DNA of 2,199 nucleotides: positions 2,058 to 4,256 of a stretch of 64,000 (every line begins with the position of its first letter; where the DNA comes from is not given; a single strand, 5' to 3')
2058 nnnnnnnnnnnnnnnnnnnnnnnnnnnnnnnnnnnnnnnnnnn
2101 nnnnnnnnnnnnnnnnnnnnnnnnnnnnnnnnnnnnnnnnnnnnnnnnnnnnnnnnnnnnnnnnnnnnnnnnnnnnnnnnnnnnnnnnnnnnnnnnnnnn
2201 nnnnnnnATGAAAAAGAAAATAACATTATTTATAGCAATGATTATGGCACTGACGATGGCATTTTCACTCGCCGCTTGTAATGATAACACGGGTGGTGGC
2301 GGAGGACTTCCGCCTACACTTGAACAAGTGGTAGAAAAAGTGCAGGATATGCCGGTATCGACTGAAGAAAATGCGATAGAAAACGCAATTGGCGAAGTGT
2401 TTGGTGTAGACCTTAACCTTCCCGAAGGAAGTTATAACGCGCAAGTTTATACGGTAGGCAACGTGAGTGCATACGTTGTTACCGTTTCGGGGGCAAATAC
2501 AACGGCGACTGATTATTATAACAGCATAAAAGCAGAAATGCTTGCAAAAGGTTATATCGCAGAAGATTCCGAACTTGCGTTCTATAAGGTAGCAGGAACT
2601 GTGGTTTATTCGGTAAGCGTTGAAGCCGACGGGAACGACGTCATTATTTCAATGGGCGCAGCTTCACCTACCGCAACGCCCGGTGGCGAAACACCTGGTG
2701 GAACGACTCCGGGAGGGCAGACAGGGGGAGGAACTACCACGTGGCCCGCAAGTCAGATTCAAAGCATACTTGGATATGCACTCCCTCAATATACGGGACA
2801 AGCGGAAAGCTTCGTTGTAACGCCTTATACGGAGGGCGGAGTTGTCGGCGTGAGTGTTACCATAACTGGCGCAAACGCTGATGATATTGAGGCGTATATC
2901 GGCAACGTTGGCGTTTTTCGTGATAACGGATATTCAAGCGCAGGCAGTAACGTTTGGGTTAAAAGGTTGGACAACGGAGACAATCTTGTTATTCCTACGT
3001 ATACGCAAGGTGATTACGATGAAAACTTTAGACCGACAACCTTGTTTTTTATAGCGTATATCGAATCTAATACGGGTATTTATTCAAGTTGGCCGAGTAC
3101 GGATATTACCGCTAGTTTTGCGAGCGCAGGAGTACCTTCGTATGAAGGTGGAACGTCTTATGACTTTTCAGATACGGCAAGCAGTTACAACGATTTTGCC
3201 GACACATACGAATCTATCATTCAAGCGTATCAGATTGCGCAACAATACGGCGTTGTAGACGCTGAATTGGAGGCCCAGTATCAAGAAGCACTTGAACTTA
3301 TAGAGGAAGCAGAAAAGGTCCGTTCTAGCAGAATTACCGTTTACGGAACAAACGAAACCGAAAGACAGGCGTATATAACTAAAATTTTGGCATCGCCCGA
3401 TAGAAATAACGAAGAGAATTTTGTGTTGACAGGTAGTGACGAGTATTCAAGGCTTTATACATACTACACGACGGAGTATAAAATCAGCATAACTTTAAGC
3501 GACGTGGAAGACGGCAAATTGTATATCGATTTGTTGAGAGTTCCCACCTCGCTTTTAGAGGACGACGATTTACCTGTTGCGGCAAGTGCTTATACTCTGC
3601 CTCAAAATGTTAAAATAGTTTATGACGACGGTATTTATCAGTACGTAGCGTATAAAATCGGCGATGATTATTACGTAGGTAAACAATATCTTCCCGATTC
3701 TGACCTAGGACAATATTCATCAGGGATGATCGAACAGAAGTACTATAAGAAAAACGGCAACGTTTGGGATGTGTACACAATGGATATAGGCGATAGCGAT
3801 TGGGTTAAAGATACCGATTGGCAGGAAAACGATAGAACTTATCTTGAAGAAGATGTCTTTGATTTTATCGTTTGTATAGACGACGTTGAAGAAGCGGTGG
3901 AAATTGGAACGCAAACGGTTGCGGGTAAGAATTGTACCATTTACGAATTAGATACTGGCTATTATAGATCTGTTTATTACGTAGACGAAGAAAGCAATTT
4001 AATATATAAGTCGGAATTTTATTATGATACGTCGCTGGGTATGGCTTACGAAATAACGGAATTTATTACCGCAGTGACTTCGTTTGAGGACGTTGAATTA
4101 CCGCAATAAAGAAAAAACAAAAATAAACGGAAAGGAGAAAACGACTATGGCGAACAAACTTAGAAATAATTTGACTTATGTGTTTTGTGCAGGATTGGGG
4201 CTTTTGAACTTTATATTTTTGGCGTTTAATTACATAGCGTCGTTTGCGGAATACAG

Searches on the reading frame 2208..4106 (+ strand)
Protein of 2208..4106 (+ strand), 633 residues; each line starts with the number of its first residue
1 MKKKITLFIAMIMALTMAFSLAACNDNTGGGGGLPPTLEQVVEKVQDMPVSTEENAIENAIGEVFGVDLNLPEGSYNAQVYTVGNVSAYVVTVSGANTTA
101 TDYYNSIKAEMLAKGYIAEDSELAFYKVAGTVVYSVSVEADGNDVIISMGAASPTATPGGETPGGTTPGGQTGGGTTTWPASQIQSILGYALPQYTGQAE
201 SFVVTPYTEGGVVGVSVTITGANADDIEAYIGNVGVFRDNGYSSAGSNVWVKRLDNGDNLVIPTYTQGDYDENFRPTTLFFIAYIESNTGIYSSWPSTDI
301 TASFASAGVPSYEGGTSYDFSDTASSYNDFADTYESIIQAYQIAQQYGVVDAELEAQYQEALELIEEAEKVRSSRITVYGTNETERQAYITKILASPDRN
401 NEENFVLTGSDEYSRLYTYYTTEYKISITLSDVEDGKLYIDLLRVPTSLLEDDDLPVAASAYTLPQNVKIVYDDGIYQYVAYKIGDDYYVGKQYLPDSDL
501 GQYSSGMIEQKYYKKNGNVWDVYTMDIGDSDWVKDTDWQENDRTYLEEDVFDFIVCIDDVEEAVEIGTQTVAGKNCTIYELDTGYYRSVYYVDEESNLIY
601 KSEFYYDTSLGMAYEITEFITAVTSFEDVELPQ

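Call 15: search_protein_families(library=pfam, proteins=[window:2208-4106:+], max_evalue=0.01)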
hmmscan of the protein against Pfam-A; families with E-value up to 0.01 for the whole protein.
window:2208-4106:+ (633 aa): 0 families
